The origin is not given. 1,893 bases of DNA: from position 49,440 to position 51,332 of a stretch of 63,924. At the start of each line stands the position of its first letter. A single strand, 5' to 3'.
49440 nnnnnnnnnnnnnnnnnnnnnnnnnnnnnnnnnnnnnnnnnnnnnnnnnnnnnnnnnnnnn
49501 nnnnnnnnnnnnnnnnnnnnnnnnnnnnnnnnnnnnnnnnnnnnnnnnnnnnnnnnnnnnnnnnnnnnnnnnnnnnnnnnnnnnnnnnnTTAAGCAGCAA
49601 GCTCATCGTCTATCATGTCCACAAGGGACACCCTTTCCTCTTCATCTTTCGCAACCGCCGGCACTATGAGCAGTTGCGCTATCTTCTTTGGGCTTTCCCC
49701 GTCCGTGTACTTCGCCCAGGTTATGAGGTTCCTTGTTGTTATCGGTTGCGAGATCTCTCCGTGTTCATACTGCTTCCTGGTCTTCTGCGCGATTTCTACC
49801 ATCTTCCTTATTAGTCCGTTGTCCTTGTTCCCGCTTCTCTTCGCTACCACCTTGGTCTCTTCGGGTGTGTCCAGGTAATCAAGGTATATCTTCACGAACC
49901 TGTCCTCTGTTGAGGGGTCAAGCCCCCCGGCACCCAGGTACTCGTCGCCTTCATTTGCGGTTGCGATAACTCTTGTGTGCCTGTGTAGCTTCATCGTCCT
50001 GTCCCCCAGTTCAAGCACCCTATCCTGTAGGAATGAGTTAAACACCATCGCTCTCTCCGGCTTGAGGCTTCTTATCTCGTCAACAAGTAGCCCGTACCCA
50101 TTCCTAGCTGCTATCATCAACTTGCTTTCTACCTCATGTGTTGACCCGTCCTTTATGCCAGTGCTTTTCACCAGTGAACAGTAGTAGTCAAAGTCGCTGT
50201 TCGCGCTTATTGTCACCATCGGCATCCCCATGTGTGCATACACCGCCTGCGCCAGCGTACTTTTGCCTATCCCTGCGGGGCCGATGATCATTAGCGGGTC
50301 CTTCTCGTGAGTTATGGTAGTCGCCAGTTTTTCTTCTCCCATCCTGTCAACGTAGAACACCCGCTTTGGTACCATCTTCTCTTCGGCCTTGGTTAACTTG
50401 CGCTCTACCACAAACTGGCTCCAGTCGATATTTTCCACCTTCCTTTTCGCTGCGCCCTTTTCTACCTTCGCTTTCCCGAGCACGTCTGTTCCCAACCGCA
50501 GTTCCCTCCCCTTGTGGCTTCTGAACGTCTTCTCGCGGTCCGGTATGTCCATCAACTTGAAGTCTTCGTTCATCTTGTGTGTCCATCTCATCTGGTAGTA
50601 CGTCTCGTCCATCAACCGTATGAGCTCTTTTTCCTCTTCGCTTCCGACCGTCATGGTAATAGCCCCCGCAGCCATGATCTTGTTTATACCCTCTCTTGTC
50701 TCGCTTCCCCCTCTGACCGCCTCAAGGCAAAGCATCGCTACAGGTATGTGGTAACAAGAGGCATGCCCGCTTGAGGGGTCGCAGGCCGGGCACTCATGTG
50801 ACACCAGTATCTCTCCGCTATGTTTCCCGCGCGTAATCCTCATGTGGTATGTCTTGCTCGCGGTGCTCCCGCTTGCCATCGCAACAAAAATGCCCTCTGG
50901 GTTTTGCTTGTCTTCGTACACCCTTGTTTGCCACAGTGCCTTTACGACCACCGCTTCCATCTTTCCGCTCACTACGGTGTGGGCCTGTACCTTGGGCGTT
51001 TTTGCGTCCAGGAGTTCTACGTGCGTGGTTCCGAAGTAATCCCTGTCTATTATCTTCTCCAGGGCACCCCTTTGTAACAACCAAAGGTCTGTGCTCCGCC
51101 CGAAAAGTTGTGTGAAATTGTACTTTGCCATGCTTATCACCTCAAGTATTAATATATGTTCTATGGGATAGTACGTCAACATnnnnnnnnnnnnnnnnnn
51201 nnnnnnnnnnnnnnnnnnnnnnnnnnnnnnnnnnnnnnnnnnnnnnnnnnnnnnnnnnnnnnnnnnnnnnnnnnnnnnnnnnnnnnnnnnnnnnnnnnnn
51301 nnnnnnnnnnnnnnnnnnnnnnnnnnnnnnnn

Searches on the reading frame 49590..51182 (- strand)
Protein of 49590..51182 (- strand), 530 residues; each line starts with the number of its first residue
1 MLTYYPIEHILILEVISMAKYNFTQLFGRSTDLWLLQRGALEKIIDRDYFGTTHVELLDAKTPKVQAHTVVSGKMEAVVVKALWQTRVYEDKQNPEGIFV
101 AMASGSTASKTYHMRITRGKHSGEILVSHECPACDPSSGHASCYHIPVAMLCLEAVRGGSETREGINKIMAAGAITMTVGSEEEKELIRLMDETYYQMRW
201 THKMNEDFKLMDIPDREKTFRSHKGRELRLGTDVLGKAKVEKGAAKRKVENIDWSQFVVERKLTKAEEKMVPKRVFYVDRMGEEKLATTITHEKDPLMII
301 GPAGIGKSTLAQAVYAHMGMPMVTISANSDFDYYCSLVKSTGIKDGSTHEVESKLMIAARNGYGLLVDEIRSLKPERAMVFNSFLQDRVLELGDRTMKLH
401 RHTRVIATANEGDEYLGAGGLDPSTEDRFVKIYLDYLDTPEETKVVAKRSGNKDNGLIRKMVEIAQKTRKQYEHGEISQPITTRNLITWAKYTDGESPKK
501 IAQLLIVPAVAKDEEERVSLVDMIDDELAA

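Call 7: search_protein_families(library=pfam, proteins=[window:49590-51182:-], max_evalue=0.01)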
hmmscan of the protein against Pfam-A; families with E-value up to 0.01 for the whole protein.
window:49590-51182:- (530 aa): 8 families
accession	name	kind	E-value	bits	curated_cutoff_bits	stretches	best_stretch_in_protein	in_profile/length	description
PF07728.20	AAA_5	-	2.2e-15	57.3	22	1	296-429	1-139/139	AAA domain (dynein-related subfamily)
PF08406.16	CbbQ_C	-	3.9e-09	37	20.6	1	442-525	1-83/85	CbbQ/NirQ/NorQ C-terminal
PF00004.35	AAA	-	5.3e-08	33.8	21.2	1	298-414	2-113/131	ATPase family associated with various cellular activities (AAA)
PF00158.32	Sigma54_activat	-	2.6e-05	24.4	20.2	1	287-411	15-143/168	Sigma-54 interaction domain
PF13191.12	AAA_16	-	0.0034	18.3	32.6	1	291-324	21-55/167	AAA ATPase domain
PF20720.3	nSTAND3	-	0.0044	17.2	27.2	0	287-318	10-41/155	Novel STAND NTPase 3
PF12775.13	AAA_7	-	0.0069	16.4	25.8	0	277-319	16-58/181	P-loop containing dynein motor region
PF13401.12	AAA_22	-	0.0077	17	27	0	293-374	4-97/130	AAA domain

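Call 71: search_protein_families(library=phrogs, proteins=[window:49590-51182:-], max_evalue=0.001)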
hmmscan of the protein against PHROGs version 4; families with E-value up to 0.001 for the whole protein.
window:49590-51182:- (530 aa): 5 families
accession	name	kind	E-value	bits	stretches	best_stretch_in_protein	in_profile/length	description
phrog_249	-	moron, auxiliary metabolic gene and host takeover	6.5e-37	128.7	1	209-517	74-362/380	porphyrin biosynthesis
phrog_168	-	DNA, RNA and nucleotide metabolism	8.6e-10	39.8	1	280-447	27-170/314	clamp loader of DNA polymerase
phrog_29395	-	unknown function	1.1e-07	32.2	1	242-491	131-413/531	-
phrog_1297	-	other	4.7e-07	30.1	1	285-436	16-170/356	ATPase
phrog_16448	-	other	1e-05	25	1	287-474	443-620/680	ATPase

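Call 72: find_related_loci(query=window:49590-51182:-, collection=viral_contigs, flank=10000)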
Query window:49590-51182:- (530 aa) in viral_contigs; peptide patterns used: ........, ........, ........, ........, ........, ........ (x = any residue, [..] = any of these).
2 stretches matched a pattern, but none encodes a relative of the query by tblastn (E <= 1e-3).
